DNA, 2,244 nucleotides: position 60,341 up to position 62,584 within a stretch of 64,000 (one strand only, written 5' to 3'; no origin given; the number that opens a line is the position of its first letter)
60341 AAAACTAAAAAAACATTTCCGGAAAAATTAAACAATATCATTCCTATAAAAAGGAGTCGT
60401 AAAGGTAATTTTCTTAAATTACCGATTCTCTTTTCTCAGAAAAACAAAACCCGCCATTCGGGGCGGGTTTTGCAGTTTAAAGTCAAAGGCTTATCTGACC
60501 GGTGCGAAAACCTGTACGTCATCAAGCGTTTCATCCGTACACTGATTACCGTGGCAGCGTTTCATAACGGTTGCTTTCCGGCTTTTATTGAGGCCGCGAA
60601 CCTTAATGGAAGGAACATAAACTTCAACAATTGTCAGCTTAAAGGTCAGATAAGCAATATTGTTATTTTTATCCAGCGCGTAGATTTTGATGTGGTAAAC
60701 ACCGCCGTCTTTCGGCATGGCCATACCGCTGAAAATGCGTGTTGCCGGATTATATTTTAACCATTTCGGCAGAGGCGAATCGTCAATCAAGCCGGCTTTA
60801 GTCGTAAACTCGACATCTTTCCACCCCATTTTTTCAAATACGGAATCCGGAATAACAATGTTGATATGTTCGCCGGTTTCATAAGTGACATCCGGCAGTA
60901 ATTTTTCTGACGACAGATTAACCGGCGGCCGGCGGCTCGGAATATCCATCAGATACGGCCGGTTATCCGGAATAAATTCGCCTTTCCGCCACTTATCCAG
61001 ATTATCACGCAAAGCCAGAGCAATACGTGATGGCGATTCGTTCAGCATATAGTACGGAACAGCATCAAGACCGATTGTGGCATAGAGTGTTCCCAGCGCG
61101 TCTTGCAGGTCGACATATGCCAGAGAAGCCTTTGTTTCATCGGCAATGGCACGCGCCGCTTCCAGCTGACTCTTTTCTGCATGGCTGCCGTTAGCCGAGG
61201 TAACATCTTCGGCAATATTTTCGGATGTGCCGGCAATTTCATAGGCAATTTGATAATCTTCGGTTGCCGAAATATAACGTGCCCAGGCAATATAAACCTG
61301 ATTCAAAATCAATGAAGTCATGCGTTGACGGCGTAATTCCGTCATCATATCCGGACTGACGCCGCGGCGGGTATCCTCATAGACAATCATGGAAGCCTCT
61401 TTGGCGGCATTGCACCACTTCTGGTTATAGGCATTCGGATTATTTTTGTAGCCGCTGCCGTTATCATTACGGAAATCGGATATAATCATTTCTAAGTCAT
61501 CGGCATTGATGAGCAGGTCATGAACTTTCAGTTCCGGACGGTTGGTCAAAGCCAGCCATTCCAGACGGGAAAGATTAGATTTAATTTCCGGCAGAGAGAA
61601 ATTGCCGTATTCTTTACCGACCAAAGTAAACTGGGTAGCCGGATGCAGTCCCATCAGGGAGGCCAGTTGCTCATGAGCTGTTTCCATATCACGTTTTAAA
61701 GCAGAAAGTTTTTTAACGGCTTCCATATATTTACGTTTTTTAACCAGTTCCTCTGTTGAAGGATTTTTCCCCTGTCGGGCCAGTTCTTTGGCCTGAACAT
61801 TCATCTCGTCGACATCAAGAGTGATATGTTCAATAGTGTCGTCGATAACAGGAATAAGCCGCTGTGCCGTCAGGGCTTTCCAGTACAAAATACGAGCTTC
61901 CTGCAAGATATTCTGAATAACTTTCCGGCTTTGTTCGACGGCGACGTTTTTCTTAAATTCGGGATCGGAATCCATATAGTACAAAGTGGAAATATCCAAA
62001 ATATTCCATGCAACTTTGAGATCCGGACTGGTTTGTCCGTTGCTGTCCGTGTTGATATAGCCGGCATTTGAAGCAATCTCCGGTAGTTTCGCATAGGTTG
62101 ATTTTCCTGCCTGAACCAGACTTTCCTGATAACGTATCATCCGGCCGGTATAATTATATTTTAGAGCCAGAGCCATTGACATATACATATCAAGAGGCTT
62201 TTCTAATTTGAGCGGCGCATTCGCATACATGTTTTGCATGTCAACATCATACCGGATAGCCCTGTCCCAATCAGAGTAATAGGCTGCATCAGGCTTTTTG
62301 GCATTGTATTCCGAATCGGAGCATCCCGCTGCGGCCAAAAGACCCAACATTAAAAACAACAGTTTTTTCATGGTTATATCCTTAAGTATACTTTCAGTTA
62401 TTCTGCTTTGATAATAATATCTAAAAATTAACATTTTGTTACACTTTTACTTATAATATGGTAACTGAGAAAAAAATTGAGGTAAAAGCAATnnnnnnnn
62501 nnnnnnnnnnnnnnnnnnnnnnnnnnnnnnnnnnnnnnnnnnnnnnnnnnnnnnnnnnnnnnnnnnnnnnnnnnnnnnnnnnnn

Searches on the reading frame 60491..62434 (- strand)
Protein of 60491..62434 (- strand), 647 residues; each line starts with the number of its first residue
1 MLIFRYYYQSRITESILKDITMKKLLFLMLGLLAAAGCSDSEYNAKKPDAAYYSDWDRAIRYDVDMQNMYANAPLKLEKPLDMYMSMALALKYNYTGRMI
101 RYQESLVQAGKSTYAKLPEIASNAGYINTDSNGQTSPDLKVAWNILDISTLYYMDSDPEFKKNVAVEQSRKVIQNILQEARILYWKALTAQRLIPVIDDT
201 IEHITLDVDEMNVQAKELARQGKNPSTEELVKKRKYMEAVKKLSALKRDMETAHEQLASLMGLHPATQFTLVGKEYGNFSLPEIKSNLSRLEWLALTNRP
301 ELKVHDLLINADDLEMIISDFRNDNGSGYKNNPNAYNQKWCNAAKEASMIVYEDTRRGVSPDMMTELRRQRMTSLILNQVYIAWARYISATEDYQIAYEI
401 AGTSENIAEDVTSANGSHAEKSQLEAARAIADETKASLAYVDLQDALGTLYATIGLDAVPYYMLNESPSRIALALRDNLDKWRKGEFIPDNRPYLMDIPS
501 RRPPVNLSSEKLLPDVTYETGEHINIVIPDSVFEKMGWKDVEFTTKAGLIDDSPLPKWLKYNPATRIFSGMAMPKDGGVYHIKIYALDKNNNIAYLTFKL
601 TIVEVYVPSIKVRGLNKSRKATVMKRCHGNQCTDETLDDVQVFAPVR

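Call 65: search_protein_families(library=pfam, proteins=[window:60491-62434:-], max_evalue=0.00001)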
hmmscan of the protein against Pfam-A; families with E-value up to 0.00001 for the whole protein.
window:60491-62434:- (647 aa): 1 family
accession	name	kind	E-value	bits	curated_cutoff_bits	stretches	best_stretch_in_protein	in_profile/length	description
PF05345.18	He_PIG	-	4.9e-06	27.3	24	1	514-602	9-95/96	Putative Ig domain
